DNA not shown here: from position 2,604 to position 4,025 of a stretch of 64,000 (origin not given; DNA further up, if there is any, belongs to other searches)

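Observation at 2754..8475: ABC-transporter-dependent glycan pathway with a coiled-coil-tailed methyltransferase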

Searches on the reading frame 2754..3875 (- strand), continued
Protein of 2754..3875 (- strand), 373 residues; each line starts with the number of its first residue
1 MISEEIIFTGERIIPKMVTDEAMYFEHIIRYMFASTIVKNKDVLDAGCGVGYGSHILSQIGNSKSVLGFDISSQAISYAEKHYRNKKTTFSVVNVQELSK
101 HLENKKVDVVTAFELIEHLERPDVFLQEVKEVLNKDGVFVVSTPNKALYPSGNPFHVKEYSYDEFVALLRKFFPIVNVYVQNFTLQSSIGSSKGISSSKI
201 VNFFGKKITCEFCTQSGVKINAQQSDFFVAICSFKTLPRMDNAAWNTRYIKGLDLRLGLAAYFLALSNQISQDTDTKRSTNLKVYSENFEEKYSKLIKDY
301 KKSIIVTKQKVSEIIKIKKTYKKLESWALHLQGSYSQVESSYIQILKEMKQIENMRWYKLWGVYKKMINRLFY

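Call 28: find_encoding_contigs(protein=P0005, flank=10000, max_places=1)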
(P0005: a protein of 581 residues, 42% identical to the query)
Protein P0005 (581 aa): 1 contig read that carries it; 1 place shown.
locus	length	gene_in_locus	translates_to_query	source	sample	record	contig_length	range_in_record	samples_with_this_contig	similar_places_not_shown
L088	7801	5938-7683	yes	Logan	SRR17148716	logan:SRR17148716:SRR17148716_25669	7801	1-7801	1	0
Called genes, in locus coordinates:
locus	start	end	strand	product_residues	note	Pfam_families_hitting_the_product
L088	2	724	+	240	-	?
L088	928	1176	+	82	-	-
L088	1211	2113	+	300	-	PF01073:3Beta_HSD, PF01370:Epimerase, PF02719:Polysacc_synt_2, PF04321:RmlD_sub_bind, PF13460:NAD_binding_10, PF16363:GDP_Man_Dehyd, PF07993:NAD_binding_4 (weak)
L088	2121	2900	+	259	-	PF01061:ABC2_membrane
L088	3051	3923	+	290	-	PF02661:Fic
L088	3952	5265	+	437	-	PF00005:ABC_tran, PF13304:AAA_21 (faint), PF14524:Wzt_C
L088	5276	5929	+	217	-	PF04989:RMNT_CmcI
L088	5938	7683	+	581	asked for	PF03141:Methyltransf_29 (weak), PF13489:Methyltransf_23, PF01209:Ubie_methyltran, PF02353:CMAS, PF13847:Methyltransf_31, PF08241:Methyltransf_11, PF08242:Methyltransf_12, PF13649:Methyltransf_25, +5 more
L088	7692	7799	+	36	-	?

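Call 29: find_encoding_contigs(protein=P0008, flank=10000, max_places=1)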
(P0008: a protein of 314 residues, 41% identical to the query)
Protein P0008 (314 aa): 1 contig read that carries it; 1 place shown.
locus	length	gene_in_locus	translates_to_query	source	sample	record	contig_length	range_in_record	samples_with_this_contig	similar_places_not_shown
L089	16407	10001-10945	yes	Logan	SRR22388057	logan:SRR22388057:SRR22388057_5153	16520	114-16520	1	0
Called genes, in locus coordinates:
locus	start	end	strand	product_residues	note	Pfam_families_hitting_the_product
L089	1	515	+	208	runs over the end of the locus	?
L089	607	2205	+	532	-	-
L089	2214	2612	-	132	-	PF04138:GtrA_DPMS_TM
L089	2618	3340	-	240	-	PF05401:NodS (weak), PF06325:PrmA (weak), PF08003:Methyltransf_9 (weak), PF13489:Methyltransf_23, PF13847:Methyltransf_31, PF08241:Methyltransf_11, PF08242:Methyltransf_12, PF13649:Methyltransf_25, +1 more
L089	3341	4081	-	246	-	PF13489:Methyltransf_23, PF13847:Methyltransf_31, PF08241:Methyltransf_11, PF08242:Methyltransf_12 (weak), PF13649:Methyltransf_25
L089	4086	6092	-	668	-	PF01073:3Beta_HSD, PF01370:Epimerase, PF04321:RmlD_sub_bind (weak), PF16363:GDP_Man_Dehyd, PF00535:Glycos_transf_2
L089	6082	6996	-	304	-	PF02779:Transket_pyr, PF02780:Transketolase_C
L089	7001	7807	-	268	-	PF13292:DXP_synthase_N, PF00456:Transketolase_N, PF00676:E1_dh (weak), PF02775:TPP_enzyme_C (weak)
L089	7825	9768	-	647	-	-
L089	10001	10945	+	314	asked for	PF05175:MTS, PF01209:Ubie_methyltran, PF02353:CMAS, PF13489:Methyltransf_23, PF08241:Methyltransf_11, PF08242:Methyltransf_12, PF13649:Methyltransf_25, PF13847:Methyltransf_31, +4 more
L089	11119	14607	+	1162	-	PF00534:Glycos_transf_1, PF13692:Glyco_trans_1_4, PF13524:Glyco_trans_1_2 (weak), PF13506:Glyco_transf_21, PF00535:Glycos_transf_2, PF13641:Glyco_tranf_2_3, PF00534:Glycos_transf_1, PF13692:Glyco_trans_1_4, +2 more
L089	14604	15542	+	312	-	PF01073:3Beta_HSD, PF01370:Epimerase, PF02719:Polysacc_synt_2, PF04321:RmlD_sub_bind, PF05368:NmrA (weak), PF07993:NAD_binding_4 (weak), PF13460:NAD_binding_10, PF16363:GDP_Man_Dehyd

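Call 30: predict_structure(alignment_id=A1)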
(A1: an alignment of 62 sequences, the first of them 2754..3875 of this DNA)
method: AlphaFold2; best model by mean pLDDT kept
length: 373 residues; sequences in the alignment: 62
mean_pLDDT: 81.3   pTM: 0.68
mean pLDDT of the five models: 81.3, 81.3, 80.8, 80.0, 79.5
residues with pLDDT >= 90: 157; 70-90: 121; 50-70: 85; < 50: 10
segments of 3 or more residues with pLDDT < 50: 1-3
pLDDT, mean of each block of 10 residues (from residue 1): 53 60 82 94 97 94 97 94 96 98 95 97 98 98 93 91 98 96 72 63 53 60 92 93 62 52 55 54 68 77 81 82 84 87 88 79 78 68
secondary structure, 60 per line:
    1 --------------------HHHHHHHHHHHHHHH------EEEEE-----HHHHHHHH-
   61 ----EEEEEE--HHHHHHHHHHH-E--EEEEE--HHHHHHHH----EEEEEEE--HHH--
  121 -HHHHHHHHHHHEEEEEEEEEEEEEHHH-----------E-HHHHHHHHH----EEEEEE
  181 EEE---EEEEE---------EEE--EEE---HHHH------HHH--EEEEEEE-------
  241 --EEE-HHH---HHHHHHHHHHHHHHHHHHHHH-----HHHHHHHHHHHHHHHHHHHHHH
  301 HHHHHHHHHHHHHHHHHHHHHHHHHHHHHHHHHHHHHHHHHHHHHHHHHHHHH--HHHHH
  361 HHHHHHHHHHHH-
elements in order: H21-35 E42-46 H52-59 E65-70 H73-83 E88-92 H95-102 E107-113 H122-132 E133-145 H162-170 E175-183 E187-191 E201-203 E206-208 H212-215 E227-233 E243-245 H253-273 H279-353 H356-372

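Call 56: fold_search(model_id=the predicted structure, library=pdb)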
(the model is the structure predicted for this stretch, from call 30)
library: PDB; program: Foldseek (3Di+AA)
matches with E <= 10: 1922; with E <= 0.001: 1239
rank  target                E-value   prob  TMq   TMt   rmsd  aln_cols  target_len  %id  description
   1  3l8d                  1.8e-10  1.00  0.42  0.72   4.9       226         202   20  Crystal structure of methyltransferase from Bacillus Thuringiensis (released 2010-01-12)
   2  6f5z_A                5.7e-10  1.00  0.41  0.65   9.2       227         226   17  Complex between the Haloferax volcanii Trm112 methyltransferase activator and the Hvo_0019 putative methyltransferase (released 2018-07-11)
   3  8rdl                  6.0e-10  1.00  0.32  0.56  12.7       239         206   16  Xenorhabdin methyltransferase XrdM with SAH (released 2024-10-16)
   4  6f5z_B                6.8e-10  1.00  0.41  0.65   9.3       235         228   17  Complex between the Haloferax volcanii Trm112 methyltransferase activator and the Hvo_0019 putative methyltransferase (released 2018-07-11)
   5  3cgg_A                1.3e-09  1.00  0.35  0.66   6.9       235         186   15  Crystal structure of TehB-like SAM-dependent methyltransferase (NP_600671.1) from Corynebacterium glutamicum ATCC 1303 (released 2008-03-18)
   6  5je1_B                1.4e-09  1.00  0.33  0.50  11.1       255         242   17  Crystal structure of Burkholderia glumae ToxA with bound S-adenosylhomocysteine (SAH) and toxoflavin (released 2016-05-04)
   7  7wzg_B                1.6e-09  1.00  0.34  0.50  11.8       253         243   11  Cypemycin N-terminal methyltransferase CypM (released 2023-02-22)
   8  5je4_A                1.9e-09  1.00  0.30  0.48  10.3       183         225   22  Crystal structure of Burkholderia glumae ToxA Y7A mutant with bound S-adenosylhomocysteine (SAH) (released 2016-05-04)
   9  5jdz_A                2.0e-09  1.00  0.33  0.51  11.2       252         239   17  Crystal structure of Burkholderia glumae ToxA with bound S-adenosylhomocysteine (SAH) (released 2016-05-04)
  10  3cgg_B                2.4e-09  1.00  0.35  0.67   5.6       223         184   17  Crystal structure of TehB-like SAM-dependent methyltransferase (NP_600671.1) from Corynebacterium glutamicum ATCC 1303 (released 2008-03-18)
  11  5kpg_B                2.6e-09  1.00  0.31  0.34   5.5       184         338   21  Pavine N-methyltransferase in complex with S-adenosylhomocysteine pH 7 (released 2016-09-07)
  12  5je0_A                2.9e-09  1.00  0.33  0.50  11.0       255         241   17  Crystal structure of Burkholderia glumae ToxA with bound S-adenosylhomocysteine (SAH) and 1,6-didemethyltoxoflavin (released 2016-05-04)
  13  4htf_A                3.3e-09  1.00  0.40  0.58   8.5       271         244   15  Crystal structure of S-adenosylmethionine-dependent methyltransferase from Escherichia coli in complex with S-adenosyl (released 2012-11-21)
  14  5jdz_B                3.5e-09  1.00  0.32  0.52  10.8       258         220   17  Crystal structure of Burkholderia glumae ToxA with bound S-adenosylhomocysteine (SAH) (released 2016-05-04)
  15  7ec0_A                3.7e-09  1.00  0.34  0.48   6.3       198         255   19  Crystal structure of juvenile hormone acid methyltransferase JHAMT in complex with S-Adenosyl homocysteine and methyl  (released 2021-09-29)
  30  1xxl_A                8.0e-09  1.00  0.34  0.53   4.5       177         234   19  The crystal structure of YcgJ protein from Bacillus subitilis at 2.1 A resolution (released 2004-11-23)
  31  1y8c                  8.0e-09  1.00  0.31  0.46  16.1       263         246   15  Crystal structure of a S-adenosylmethionine-dependent methyltransferase from Clostridium acetobutylicum ATCC 824 (released 2004-12-28)
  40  1vlm_A                1.2e-08  1.00  0.37  0.64   6.3       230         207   16  Crystal structure of SAM-dependent methyltransferase, possible histamine N-methyltransferase (TM1293) from Thermotoga  (released 2004-08-24)
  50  1vl5_A                1.5e-08  1.00  0.37  0.58  10.1       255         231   12  CRYSTAL STRUCTURE OF A PUTATIVE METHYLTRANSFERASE (BH2331) FROM BACILLUS HALODURANS C-125 AT 1.95 A RESOLUTION (released 2004-08-17)
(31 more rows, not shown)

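Call 57: search_protein_families(library=pfam, proteins=[L036:10001-13729:+, L036:7547-8455:+, L052:9968-13738:+, L052:4365-5285:+, L069:9947-13864:+, L069:2815-3645:+], max_evalue=0.0001)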
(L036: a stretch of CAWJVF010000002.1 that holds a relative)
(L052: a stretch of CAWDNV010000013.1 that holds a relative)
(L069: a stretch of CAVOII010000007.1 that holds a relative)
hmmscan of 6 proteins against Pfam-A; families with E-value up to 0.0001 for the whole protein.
L036:10001-13729:+ (1242 aa): 13 families
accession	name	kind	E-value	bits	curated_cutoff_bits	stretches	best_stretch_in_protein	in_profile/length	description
PF13692.12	Glyco_trans_1_4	-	1e-28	100.8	27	1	1069-1205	3-142/142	Glycosyl transferases group 1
PF08241.18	Methyltransf_11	-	1.4e-25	90.2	21.2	1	42-135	1-95/95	Methyltransferase domain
PF13649.12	Methyltransf_25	-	6.2e-22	78.5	27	1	41-131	1-97/97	Methyltransferase domain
PF13847.12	Methyltransf_31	-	2.6e-20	73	27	1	38-139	4-113/145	Methyltransferase domain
PF13489.12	Methyltransf_23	-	4.7e-18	65.9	27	1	37-148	22-129/164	Methyltransferase domain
PF00535.33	Glycos_transf_2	-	7.9e-18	65.4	23.3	1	367-482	1-117/168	Glycosyl transferase family 2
PF08242.18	Methyltransf_12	-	2.7e-13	50.9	30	1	42-133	1-98/98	Methyltransferase domain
PF13641.12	Glyco_tranf_2_3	-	3.8e-11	43.9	27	1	366-585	3-216/230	Glycosyltransferase like family 2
PF00534.26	Glycos_transf_1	-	1.7e-10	41.1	26.4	1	1058-1216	6-169/172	Glycosyl transferases group 1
PF01209.24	Ubie_methyltran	-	2.5e-09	37.3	20.1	1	38-135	48-151/233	ubiE/COQ5 methyltransferase family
PF03141.22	Methyltransf_29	-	7e-09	35.2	23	1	37-139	117-221/506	Putative S-adenosyl-L-methionine-dependent methyltransferase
PF13524.12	Glyco_trans_1_2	-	3.4e-08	34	25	1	1095-1232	8-141/144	Glycosyl transferase-like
PF13632.12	Glyco_trans_2_3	-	1e-05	25.9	27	1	447-607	1-142/198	Glycosyl transferase family group 2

L036:7547-8455:+ (302 aa): 2 families
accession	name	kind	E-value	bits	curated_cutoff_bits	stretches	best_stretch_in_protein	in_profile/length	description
PF00005.33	ABC_tran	-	1.7e-22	80.9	25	1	97-228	1-135/137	ABC transporter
PF13304.12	AAA_21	-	4.3e-05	24.1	27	0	111-129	3-21/304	AAA domain, putative AbiEii toxin, Type IV TA system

L052:9968-13738:+ (1256 aa): 12 families
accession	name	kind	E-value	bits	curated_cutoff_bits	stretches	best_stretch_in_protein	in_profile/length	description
PF13692.12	Glyco_trans_1_4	-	1.2e-28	100.5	27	1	1065-1199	4-141/142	Glycosyl transferases group 1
PF00535.33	Glycos_transf_2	-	8.3e-22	78.3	23.3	1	361-526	1-157/168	Glycosyl transferase family 2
PF08241.18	Methyltransf_11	-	1.8e-20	73.8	21.2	1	47-139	1-94/95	Methyltransferase domain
PF13649.12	Methyltransf_25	-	2.2e-19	70.4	27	1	46-136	1-97/97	Methyltransferase domain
PF13847.12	Methyltransf_31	-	8.7e-17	61.6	27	1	42-144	3-113/145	Methyltransferase domain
PF13489.12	Methyltransf_23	-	3.6e-15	56.5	27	1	42-153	22-129/164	Methyltransferase domain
PF13641.12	Glyco_tranf_2_3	-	1.1e-13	52.2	27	1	360-577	3-214/230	Glycosyltransferase like family 2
PF08242.18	Methyltransf_12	-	3e-09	37.9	30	1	47-138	1-98/98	Methyltransferase domain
PF00534.26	Glycos_transf_1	-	4.5e-09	36.5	26.4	1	1059-1213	12-171/172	Glycosyl transferases group 1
PF13632.12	Glyco_trans_2_3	-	2.8e-08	34.2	27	1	441-581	1-130/198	Glycosyl transferase family group 2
PF13439.12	Glyco_transf_4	-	1.2e-07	32.4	28.5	1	865-1051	6-169/170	Glycosyltransferase Family 4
PF03141.22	Methyltransf_29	-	8e-05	21.8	23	0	44-149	119-224/506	Putative S-adenosyl-L-methionine-dependent methyltransferase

L052:4365-5285:+ (306 aa): 1 family
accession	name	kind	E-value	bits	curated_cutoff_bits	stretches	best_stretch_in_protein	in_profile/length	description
PF00005.33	ABC_tran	-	3.6e-20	73.4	25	1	97-228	1-135/137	ABC transporter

L069:9947-13864:+ (1305 aa): 14 families
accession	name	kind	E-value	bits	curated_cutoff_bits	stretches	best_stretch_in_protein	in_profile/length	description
PF13692.12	Glyco_trans_1_4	-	3.3e-25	89.4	27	1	1116-1252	3-142/142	Glycosyl transferases group 1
PF00535.33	Glycos_transf_2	-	2e-21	77.1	23.3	1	413-577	1-156/168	Glycosyl transferase family 2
PF08241.18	Methyltransf_11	-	1.5e-20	74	21.2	1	57-150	1-95/95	Methyltransferase domain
PF13649.12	Methyltransf_25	-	1.2e-18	68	27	1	56-146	1-97/97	Methyltransferase domain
PF13847.12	Methyltransf_31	-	2.4e-18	66.7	27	1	53-158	4-114/145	Methyltransferase domain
PF13489.12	Methyltransf_23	-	3.2e-13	50.2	27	1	52-163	22-129/164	Methyltransferase domain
PF13641.12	Glyco_tranf_2_3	-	6.2e-12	46.5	27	1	411-633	2-218/230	Glycosyltransferase like family 2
PF08242.18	Methyltransf_12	-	4.1e-10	40.7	30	1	57-148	1-98/98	Methyltransferase domain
PF00534.26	Glycos_transf_1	-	1.4e-07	31.7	26.4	1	1117-1264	18-170/172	Glycosyl transferases group 1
PF01209.24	Ubie_methyltran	-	4.2e-07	30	20.1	1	52-151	47-152/233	ubiE/COQ5 methyltransferase family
PF13632.12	Glyco_trans_2_3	-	6.5e-06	26.5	27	1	494-646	2-129/198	Glycosyl transferase family group 2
PF13439.12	Glyco_transf_4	-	1.2e-05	25.8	28.5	1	914-1103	3-169/170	Glycosyltransferase Family 4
PF03141.22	Methyltransf_29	-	4.6e-05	22.6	23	1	52-158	117-223/506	Putative S-adenosyl-L-methionine-dependent methyltransferase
PF05911.16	FPP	-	6.4e-05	21.8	40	1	255-354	718-817/871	Filament-like plant protein, long coiled-coil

L069:2815-3645:+ (276 aa): 1 family
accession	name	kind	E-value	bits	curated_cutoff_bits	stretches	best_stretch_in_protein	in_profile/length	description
PF00005.33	ABC_tran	-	4.8e-21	76.2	25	1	68-197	2-134/137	ABC transporter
